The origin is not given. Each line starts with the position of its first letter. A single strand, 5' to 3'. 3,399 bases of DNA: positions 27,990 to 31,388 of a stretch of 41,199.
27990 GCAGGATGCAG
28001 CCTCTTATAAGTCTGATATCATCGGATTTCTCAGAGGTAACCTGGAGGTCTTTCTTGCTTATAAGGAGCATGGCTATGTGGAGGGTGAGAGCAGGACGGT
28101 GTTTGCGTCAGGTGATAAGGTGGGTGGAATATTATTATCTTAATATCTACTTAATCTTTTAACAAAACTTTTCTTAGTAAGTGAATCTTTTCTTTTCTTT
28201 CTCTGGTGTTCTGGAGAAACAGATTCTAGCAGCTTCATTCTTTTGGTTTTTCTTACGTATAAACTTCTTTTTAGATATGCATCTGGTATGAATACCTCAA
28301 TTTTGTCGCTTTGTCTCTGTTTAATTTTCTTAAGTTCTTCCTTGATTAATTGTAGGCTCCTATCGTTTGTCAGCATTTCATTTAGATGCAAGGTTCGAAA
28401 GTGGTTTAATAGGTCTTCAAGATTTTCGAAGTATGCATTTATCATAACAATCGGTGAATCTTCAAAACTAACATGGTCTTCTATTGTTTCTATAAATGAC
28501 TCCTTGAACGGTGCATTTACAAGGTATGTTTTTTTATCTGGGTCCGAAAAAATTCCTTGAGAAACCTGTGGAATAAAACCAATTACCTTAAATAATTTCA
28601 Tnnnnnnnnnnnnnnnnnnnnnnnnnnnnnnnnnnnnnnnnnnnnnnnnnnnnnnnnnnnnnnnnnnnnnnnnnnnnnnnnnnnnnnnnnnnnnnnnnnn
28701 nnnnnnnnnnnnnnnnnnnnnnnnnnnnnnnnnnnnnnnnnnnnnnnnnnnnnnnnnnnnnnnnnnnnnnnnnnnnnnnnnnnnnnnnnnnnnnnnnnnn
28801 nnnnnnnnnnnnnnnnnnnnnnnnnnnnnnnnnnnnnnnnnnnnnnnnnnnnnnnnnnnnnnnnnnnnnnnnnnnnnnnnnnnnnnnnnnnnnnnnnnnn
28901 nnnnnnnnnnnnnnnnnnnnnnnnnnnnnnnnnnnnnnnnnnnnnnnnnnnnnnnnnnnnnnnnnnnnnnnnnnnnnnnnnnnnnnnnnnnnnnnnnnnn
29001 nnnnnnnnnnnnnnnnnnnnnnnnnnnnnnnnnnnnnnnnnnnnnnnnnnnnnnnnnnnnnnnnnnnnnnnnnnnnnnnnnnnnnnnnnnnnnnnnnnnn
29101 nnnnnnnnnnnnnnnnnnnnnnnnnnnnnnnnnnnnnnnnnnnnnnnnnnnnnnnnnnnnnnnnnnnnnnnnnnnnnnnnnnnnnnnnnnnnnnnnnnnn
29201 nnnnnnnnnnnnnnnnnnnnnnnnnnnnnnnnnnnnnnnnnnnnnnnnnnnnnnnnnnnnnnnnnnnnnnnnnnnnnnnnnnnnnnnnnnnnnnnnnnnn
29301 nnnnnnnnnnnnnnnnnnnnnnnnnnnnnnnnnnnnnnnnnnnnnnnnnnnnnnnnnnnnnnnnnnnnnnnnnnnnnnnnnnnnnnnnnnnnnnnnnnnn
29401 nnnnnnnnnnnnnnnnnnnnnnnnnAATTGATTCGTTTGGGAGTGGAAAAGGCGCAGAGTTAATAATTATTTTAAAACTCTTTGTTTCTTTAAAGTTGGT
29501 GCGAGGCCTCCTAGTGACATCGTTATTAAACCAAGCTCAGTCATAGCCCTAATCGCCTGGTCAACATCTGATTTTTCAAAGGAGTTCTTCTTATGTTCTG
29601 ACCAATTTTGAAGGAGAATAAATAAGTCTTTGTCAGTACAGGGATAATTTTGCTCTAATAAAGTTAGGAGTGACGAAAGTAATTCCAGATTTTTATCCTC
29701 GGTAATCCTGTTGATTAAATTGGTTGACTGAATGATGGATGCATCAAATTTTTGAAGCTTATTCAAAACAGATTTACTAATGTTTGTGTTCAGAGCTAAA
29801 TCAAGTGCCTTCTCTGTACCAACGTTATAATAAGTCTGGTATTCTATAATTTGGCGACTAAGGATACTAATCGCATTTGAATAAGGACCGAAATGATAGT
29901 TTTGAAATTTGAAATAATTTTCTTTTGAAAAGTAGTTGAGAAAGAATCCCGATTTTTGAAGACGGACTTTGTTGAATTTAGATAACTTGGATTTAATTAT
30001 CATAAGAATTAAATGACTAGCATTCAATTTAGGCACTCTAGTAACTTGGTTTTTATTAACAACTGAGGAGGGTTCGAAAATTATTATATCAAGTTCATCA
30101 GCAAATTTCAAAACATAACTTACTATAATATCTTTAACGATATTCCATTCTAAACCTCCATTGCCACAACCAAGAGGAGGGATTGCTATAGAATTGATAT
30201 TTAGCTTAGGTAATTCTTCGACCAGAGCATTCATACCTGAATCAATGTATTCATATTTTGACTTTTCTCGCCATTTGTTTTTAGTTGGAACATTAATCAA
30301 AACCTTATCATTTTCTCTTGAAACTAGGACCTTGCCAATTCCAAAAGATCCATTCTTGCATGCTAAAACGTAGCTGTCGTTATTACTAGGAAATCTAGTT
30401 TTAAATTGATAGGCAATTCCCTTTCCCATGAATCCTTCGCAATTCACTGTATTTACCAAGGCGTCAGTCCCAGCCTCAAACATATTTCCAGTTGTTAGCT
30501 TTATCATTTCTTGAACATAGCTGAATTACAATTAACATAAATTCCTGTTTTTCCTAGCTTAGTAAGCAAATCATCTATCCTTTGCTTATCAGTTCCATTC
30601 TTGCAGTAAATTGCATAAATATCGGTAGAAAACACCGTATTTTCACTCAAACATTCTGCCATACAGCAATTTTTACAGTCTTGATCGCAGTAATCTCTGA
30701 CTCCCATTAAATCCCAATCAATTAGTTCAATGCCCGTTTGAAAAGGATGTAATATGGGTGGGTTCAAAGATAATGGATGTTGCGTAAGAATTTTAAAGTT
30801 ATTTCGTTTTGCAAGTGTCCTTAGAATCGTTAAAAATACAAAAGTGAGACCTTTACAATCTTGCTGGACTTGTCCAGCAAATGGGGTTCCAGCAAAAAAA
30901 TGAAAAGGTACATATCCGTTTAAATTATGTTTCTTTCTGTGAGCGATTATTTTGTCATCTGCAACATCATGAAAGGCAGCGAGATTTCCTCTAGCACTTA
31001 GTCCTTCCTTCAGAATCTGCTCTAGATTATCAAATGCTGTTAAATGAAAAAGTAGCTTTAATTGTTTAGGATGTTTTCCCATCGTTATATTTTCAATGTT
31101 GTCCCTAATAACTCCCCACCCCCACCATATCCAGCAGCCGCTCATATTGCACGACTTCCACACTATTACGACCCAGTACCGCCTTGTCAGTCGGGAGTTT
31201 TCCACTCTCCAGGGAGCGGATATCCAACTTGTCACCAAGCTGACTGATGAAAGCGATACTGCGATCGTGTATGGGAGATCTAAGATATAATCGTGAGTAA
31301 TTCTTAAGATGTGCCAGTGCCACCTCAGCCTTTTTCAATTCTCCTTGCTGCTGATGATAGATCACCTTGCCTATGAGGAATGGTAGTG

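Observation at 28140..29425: Two translationally coupled orphan genes behind darTG in the AT-rich island: candidate undescribed accessory (defence or counter-defence) module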

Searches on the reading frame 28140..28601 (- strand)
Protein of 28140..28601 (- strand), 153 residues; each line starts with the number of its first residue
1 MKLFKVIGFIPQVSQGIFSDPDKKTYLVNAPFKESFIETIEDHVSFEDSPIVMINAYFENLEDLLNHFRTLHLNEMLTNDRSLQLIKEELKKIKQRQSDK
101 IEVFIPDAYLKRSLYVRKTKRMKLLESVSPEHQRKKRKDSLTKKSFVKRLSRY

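Call 3: search_protein_families(library=pfam, proteins=[window:28140-28601:-], max_evalue=1)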
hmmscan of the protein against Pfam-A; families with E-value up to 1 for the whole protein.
window:28140-28601:- (153 aa): 1 family
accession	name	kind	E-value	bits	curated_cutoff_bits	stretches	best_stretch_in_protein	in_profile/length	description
PF14202.11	TnpW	-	0.033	14.4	25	1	22-42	6-26/35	Transposon-encoded protein TnpW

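Call 4: search_protein_families(library=padloc, proteins=[window:28140-28601:-], max_evalue=1)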
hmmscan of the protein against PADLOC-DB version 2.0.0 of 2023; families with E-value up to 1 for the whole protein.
window:28140-28601:- (153 aa): 0 families

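Call 5: search_protein_families(library=phrogs, proteins=[window:28140-28601:-], max_evalue=1)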
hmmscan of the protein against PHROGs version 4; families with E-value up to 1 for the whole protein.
window:28140-28601:- (153 aa): 3 families
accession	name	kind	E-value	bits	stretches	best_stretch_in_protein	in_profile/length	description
phrog_7974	-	unknown function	0.1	13.2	1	19-91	100-174/213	-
phrog_730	-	unknown function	0.3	12.2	1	51-98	18-66/76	-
phrog_765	-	unknown function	0.43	11.8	1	71-95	25-49/60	-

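Call 6: search_protein_families(library=ncbifam, proteins=[window:28140-28601:-], max_evalue=1)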
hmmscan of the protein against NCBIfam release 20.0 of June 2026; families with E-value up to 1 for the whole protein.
window:28140-28601:- (153 aa): 2 families
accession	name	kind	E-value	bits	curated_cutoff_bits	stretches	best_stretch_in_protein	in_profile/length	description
NF010555.0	PRK13949.1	equivalog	0.0044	17.1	180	1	55-143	82-171/175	shikimate kinase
NF040772.1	double_cubane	equivalog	0.084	11.9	350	1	58-130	102-173/372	double-cubane-cluster-containing anaerobic reductase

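Call 8: find_homologous_proteins(query=window:28140-28601:-, max_evalue=0.01)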
Query window:28140-28601:- (153 aa): 1 proteins with E <= 0.01 among 8 candidates.
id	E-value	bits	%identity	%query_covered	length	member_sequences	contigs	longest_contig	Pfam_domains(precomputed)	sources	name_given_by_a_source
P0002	2.0e-91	321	100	100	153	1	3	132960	-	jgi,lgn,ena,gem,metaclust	metaclust:\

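Call 81: predict_structure(protein=window:28140-28601:-)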
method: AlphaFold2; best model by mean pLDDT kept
length: 153 residues; sequences in the alignment: 1
mean_pLDDT: 44.1   pTM: 0.25
mean pLDDT of the five models: 44.1, 39.7, 38.5, 37.0, 36.8
residues with pLDDT >= 90: 0; 70-90: 0; 50-70: 31; < 50: 122
segments of 3 or more residues with pLDDT < 50: 1-26, 29-38, 40-61, 68-87, 92-129
pLDDT, mean of each block of 10 residues (from residue 1): 24 40 48 46 44 46 50 42 47 44 43 40 42 52 52 52
secondary structure, 60 per line:
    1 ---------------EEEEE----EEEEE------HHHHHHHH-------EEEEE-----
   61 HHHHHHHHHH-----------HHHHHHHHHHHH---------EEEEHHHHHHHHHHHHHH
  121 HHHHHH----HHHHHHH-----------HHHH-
elements in order: E16-20 E25-29 H36-43 E51-55 H61-70 H82-93 E103-106 H107-126 H131-137 H149-152

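Call 105: search_protein_families(library=pfam, alignment_id=A4, max_evalue=0.01)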
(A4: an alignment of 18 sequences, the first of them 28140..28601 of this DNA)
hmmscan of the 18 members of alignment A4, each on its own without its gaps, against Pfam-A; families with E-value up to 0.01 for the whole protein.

A. member 1, window:28140-28601:- (153 aa): 0 families

B. families by the number of members that match (of 18 scanned): 3 families
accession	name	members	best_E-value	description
PF21019.4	Spectrin_3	1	0.0066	Spectrin-like repeat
PF12307.13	DUF3631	1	0.0093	Protein of unknown function (DUF3631)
PF03112.19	DUF244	1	0.01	Uncharacterized protein family (ORF7) DUF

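Call 106: search_solved_structures(query=A4, max_evalue=1)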
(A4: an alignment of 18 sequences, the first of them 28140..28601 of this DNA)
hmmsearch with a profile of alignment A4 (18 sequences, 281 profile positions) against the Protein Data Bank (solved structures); distinct sequences matched with E-value up to 1: 0.

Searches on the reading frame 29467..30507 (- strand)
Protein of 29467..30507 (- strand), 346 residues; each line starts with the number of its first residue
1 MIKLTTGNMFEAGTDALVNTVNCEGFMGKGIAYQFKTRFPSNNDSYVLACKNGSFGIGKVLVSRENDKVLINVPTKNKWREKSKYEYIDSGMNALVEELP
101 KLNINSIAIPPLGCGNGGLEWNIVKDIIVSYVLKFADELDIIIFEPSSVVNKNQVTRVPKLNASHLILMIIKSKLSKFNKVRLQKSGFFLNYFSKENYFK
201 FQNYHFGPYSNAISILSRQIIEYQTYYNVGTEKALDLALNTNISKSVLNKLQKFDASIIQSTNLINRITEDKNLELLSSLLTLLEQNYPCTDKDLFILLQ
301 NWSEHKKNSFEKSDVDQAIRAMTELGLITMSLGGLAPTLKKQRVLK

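Call 3: search_protein_families(library=pfam, proteins=[window:29467-30507:-], max_evalue=1)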
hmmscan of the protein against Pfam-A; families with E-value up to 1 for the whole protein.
window:29467-30507:- (346 aa): 2 families
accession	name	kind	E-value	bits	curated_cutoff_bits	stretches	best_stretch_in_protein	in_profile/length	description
PF01661.27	Macro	-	4.2e-17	62.6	22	1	18-127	1-117/118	Macro domain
PF03428.19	RP-C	-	0.26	11.5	24.4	1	269-330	42-103/175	Replication protein C N-terminal domain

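Call 4: search_protein_families(library=padloc, proteins=[window:29467-30507:-], max_evalue=1)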
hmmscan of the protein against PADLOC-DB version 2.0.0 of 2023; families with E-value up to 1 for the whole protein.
window:29467-30507:- (346 aa): 2 families
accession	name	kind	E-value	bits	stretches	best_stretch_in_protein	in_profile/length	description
PDLC02990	DarG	-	5.9e-90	300.1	1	1-324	1-327/329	-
PDLC04505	PDC-M19A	-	4.5e-06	24.3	1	165-275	6-108/294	-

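Call 5: search_protein_families(library=phrogs, proteins=[window:29467-30507:-], max_evalue=1)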
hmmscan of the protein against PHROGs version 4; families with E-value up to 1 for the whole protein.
window:29467-30507:- (346 aa): 3 families
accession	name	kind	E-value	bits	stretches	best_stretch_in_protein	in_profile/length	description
phrog_335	-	other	2.6e-38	133.3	1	1-328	55-406/422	phosphatase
phrog_30914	-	unknown function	1.1e-36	127.6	1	1-171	1-174/371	-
phrog_15329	-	unknown function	2.4e-05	25.6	1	87-146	48-101/104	-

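Call 6: search_protein_families(library=ncbifam, proteins=[window:29467-30507:-], max_evalue=1)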
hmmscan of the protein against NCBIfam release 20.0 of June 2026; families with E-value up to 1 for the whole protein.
window:29467-30507:- (346 aa): 3 families
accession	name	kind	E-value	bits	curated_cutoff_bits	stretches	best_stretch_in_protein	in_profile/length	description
NF048014.1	antitoxin_DarG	equivalog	1.8e-77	260.9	250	1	2-321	1-337/338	type II toxin-antitoxin system antitoxin DNA ADP-ribosyl glycohydrolase DarG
NF001666.0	PRK00431.2-2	equivalog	1.2e-07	31.8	246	1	2-136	3-138/164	ADP-ribose-binding protein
NF001665.0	PRK00431.2-1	equivalog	0.0042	16.7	315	1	2-130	10-141/177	ADP-ribose-binding protein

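Call 75: search_dna_similar(query=window:29467-30507:-, collection=phages, mode=protein, max_evalue=0.00001, max_rows=12)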
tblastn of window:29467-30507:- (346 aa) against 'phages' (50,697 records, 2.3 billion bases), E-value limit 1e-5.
Records with a match: 318; places in all: 318; records where one place covers at least 80% of the query: 2.
Best place of each record, by identity: <60% 318.
By first word of the organism name: Pseudomonas 72; Erwinia 57; Escherichia 46; Salmonella 23; Bacillus 20; Serratia 17; Vibrio 9; Klebsiella 9; Proteus 8; Streptomyces 7; and 20 more.
By host as written in the record: - 35; Erwinia amylovora 32; Escherichia coli 28; Pseudomonas aeruginosa 28; Erwinia amylovora ATCC 29780 18; Klebsiella pneumoniae 11; Bacillus anthracis Sterne 10; Pseudomonas aeruginosa PAO1 8; and 86 more.
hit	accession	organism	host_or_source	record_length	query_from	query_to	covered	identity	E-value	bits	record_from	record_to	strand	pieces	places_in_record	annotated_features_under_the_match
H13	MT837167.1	Bacteriophage sp.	human fecal samples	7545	5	334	95%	44.4%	3e-81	275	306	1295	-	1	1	record has no annotation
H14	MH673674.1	Thermus phage phiMa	Thermus thermophilus HB8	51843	1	328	95%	29.2%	6e-37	146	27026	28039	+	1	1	ADP-ribose 1-phosphate phophatase related protein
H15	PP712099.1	Pseudoalteromonas phage vB_Psh_XG4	Pseudoalteromonas shioyasakiensis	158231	1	146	42%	43.6%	3e-27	118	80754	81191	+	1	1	record has no annotation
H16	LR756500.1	uncultured phage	metagenomic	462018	2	251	72%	24.2%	8e-6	54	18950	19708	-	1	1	record has no annotation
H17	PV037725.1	Pseudomonas phage Viktualia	Pseudomonas syringae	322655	1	214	62%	27.8%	2e-14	80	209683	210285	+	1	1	hypothetical protein (x2)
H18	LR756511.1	uncultured phage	metagenomic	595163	1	146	42%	38.3%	6e-22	102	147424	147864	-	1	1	record has no annotation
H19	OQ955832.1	Escherichia phage vB_EcoS_PJ16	Multidrug resistant Escherichia coli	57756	5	128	36%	42.7%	1e-28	122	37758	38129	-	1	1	PJ16_068: hypothetical protein | PJ16_069: DNA N-6-adenine methyltransferase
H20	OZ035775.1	Sashavirus BDX09P1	-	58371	5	128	36%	42.7%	1e-28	122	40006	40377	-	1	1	record has no annotation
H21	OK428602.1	Vibrio phage BX-1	Vibrio alginolyticus AF-1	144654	1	126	36%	41.5%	5e-20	97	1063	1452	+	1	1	putative ADP-ribose binding module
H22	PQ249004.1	Vibrio phage vB_VpaS_SD25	Vibrio parahaemolyticus LCU-VP51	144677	1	126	36%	41.5%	5e-20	97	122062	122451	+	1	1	hypothetical protein (x2)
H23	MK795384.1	Vibrio phage VAP7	sewage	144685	1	126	36%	41.5%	5e-20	97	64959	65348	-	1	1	hypothetical protein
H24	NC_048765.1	Vibrio phage VAP7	sewage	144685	1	126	36%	41.5%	5e-20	97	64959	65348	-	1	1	hypothetical protein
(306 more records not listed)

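Call 77: get_annotated_region(hit=H13, flank=4000)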
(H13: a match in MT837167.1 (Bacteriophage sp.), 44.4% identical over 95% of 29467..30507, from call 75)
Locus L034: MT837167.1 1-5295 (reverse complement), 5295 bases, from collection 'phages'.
description: UNVERIFIED: Bacteriophage sp. clone scaffold_4071 genomic sequence.
organism: Bacteriophage sp. (NCBI taxid 38018)
taxonomy: Viruses
host: -; source: human fecal samples; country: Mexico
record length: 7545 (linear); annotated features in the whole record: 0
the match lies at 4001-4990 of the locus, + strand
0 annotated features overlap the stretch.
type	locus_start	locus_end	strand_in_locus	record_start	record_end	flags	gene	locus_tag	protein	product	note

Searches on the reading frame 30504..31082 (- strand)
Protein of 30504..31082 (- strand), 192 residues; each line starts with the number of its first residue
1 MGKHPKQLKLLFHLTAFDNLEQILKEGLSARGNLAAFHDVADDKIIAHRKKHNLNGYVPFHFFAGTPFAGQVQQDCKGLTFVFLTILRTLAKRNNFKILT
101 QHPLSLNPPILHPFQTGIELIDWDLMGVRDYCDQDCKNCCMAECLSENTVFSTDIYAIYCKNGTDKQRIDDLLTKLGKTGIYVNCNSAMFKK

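Call 92: search_solved_structures(query=window:30504-31082:-, max_evalue=0.01, show_alignments=3)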
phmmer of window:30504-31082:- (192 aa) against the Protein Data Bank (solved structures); distinct sequences matched with E-value up to 0.01: 0.

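Call 96: search_dna_similar(query=window:30504-31082:-, collection=plasmids, mode=protein, max_evalue=0.001, max_rows=30, rows=spread)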
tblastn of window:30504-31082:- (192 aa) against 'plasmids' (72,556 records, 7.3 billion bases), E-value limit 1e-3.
Records with a match: 5; places in all: 5; records where one place covers at least 80% of the query: 5.
Best place of each record, by identity: <60% 5.
By first word of the organism name: Cytobacillus 3; Klebsiella 2.
By predicted mobility (MOB-suite, as given by PLSDB): non-mobilizable 4; mobilizable 1.
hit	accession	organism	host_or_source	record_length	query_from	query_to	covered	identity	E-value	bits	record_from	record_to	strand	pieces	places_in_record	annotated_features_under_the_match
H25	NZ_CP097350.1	Cytobacillus pseudoceanisediminis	cell culture,hot underground spring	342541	6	184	93%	39.8%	1e-26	113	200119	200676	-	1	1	DarT ssDNA thymidine ADP-ribosyltransferase family protein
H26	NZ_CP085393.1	Cytobacillus oceanisediminis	single cell,soil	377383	6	184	93%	39.8%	1e-26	113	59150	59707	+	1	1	DarT ssDNA thymidine ADP-ribosyltransferase family protein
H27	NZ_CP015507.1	Cytobacillus oceanisediminis 2691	seawater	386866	6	184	93%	39.8%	1e-26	113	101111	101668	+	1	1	DarT ssDNA thymidine ADP-ribosyltransferase family protein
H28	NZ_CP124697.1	Klebsiella pneumoniae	Homo sapiens,Sputum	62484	9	190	95%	24.4%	9e-5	49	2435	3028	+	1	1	DarT ssDNA thymidine ADP-ribosyltransferase family protein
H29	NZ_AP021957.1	Klebsiella quasipneumoniae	-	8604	8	162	81%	27.0%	2e-5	51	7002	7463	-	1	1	DUF4433 domain-containing protein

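Call 97: search_dna_similar(query=window:30504-31082:-, collection=phages, mode=protein, max_evalue=0.001, max_rows=20, rows=spread)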
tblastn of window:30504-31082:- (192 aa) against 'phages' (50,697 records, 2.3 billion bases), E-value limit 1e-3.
Records with a match: 1; places in all: 1; records where one place covers at least 80% of the query: 1.
Best place of each record, by identity: <60% 1.
By first word of the organism name: Bacteriophage 1.
By host as written in the record: - 1.
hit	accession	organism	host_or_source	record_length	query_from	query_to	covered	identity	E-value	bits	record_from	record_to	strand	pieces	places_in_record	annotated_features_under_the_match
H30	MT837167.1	Bacteriophage sp.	human fecal samples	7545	1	169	88%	32.4%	2e-25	107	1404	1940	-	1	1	record has no annotation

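Call 98: get_annotated_region(hit=H25, flank=3000)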
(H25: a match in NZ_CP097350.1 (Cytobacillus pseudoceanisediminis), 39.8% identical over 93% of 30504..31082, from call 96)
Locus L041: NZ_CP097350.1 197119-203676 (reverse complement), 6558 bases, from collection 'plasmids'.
description: Cytobacillus pseudoceanisediminis strain BNO1 plasmid unnamed, complete sequence
organism: Cytobacillus pseudoceanisediminis (NCBI taxid 3051614)
taxonomy: Bacteria; Bacillota; Bacilli; Bacillales; Bacillaceae; Cytobacillus; Cytobacillus pseudoceanisediminis
host: -; source: cell culture,hot underground spring; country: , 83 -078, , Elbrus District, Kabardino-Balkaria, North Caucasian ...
typing (MOB-suite, as given by PLSDB): non-mobilizable
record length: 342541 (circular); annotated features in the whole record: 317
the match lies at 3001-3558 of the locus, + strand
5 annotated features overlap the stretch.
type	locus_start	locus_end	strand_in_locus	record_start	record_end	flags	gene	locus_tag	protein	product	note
CDS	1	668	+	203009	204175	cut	-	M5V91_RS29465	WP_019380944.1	ThiF family adenylyltransferase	-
CDS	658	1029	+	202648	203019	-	-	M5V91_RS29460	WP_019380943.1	DUF6527 family protein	-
CDS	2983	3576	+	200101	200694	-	-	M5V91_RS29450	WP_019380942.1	DarT ssDNA thymidine ADP-ribosyltransferase family protein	-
CDS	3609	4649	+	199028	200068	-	-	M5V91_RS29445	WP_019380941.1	macro domain-containing protein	-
CDS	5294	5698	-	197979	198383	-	-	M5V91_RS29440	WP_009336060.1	DUF86 domain-containing protein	-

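Call 99: get_annotated_region(hit=H28, flank=3000)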
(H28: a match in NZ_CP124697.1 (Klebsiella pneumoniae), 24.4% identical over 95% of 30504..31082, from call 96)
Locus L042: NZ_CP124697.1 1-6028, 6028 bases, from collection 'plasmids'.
description: Klebsiella pneumoniae strain KP21300 plasmid p4-KP21300, complete sequence
organism: Klebsiella pneumoniae (NCBI taxid 573)
taxonomy: Bacteria; Pseudomonadota; Gammaproteobacteria; Enterobacterales; Enterobacteriaceae; Klebsiella; Klebsiella pneumoniae
host: -; source: Homo sapiens,Sputum; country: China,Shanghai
typing (MOB-suite, as given by PLSDB): mobilizable; replicon IncFIA,IncFII,IncR
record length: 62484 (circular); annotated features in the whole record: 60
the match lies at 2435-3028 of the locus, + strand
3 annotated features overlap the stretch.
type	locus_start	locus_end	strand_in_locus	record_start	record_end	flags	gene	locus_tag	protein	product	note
CDS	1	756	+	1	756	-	repE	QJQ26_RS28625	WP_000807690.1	replication initiation protein RepE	-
CDS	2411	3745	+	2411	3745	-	-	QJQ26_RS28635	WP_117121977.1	DarT ssDNA thymidine ADP-ribosyltransferase family protein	-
CDS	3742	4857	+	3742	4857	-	-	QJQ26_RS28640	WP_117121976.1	macro domain-containing protein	-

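Call 100: get_annotated_region(hit=H29, flank=3000)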
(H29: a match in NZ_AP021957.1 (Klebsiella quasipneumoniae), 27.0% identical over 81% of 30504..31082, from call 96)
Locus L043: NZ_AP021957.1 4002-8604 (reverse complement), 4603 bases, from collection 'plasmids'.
description: Klebsiella quasipneumoniae strain WP3-W18-CRE-02 plasmid pWP3-W18-CRE-02_7, complete sequence
organism: Klebsiella quasipneumoniae (NCBI taxid 1463165)
taxonomy: Bacteria; Pseudomonadota; Gammaproteobacteria; Enterobacterales; Enterobacteriaceae; Klebsiella; Klebsiella quasipneumoniae
host: -; source: -; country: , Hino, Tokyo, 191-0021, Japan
typing (MOB-suite, as given by PLSDB): non-mobilizable; replicon ColRNAI_rep_cluster_1987
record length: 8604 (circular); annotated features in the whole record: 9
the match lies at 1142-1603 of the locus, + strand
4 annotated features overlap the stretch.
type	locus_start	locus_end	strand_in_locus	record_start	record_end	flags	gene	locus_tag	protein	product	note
CDS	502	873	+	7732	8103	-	-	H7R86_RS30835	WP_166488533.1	hypothetical protein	-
CDS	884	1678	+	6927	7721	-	-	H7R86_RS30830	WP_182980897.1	DUF4433 domain-containing protein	-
CDS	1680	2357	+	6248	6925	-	-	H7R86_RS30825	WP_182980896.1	macro domain-containing protein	-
CDS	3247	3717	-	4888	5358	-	-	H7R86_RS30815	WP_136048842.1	hypothetical protein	-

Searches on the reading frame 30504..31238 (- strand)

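Call 3: search_protein_families(library=pfam, proteins=[window:30504-31238:-], max_evalue=1)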
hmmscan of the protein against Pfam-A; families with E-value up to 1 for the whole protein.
window:30504-31238:- (244 aa): 1 family
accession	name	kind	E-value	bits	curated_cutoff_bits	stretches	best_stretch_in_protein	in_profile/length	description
PF14487.12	DarT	-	2e-15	57.5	22.5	1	64-232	1-190/201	ssDNA thymidine ADP-ribosyltransferase, DarT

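Call 4: search_protein_families(library=padloc, proteins=[window:30504-31238:-], max_evalue=1)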
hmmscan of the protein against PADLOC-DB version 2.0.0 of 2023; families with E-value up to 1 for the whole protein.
window:30504-31238:- (244 aa): 1 family
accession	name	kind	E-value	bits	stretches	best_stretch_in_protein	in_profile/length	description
PDLC02991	DarT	-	2.1e-30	104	1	53-241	3-194/196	-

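Call 5: search_protein_families(library=phrogs, proteins=[window:30504-31238:-], max_evalue=1)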
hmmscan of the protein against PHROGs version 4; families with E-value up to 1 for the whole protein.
window:30504-31238:- (244 aa): 2 families
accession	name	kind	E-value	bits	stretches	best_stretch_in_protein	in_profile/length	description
phrog_32804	-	unknown function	0.0088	16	1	62-214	11-183/448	-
phrog_38345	-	unknown function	0.13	13.6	1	63-91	3-31/108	-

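Call 6: search_protein_families(library=ncbifam, proteins=[window:30504-31238:-], max_evalue=1)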
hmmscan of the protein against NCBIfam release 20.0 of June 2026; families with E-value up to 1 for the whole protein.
window:30504-31238:- (244 aa): 2 families
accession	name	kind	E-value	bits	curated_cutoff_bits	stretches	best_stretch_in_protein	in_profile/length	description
NF048013.1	toxin_DarT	equivalog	2.7e-12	46.9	150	1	63-238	1-199/204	type II toxin-antitoxin system toxin DNA ADP-ribosyl transferase DarT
NF002013.0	PRK00819.1-2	equivalog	0.06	12.9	231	1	58-105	93-142/183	RNA 2'-phosphotransferase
